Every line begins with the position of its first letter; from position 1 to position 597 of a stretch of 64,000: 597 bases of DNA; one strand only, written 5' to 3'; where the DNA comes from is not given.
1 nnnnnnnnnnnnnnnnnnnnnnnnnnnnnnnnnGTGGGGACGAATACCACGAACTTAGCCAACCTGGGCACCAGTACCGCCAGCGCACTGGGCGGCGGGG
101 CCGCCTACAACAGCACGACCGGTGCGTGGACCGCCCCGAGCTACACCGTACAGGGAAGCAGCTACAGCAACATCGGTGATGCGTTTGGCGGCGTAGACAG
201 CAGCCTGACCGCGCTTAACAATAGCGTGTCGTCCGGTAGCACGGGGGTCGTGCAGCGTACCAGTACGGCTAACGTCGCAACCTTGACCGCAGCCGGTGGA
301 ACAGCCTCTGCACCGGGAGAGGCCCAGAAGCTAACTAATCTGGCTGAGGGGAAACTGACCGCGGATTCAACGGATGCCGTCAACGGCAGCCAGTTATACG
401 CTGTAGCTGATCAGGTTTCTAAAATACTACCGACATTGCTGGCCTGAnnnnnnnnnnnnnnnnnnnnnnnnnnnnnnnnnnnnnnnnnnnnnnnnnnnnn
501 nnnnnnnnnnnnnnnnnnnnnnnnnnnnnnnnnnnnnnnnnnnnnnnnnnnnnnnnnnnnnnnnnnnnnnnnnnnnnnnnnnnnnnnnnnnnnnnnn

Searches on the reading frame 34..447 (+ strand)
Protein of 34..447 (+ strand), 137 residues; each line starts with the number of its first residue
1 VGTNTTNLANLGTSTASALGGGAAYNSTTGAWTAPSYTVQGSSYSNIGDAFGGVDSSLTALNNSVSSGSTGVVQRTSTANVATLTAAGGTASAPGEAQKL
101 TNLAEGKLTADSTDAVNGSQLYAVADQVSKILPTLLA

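Call 51: search_protein_families(library=pfam, proteins=[window:34-447:+])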
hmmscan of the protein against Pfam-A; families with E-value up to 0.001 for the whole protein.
window:34-447:+ (137 aa): 1 family
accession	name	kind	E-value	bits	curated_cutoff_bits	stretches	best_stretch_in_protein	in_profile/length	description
PF05662.19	YadA_stalk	-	1.5e-10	41.7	28.4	1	99-130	1-29/43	Coiled stalk of trimeric autotransporter adhesin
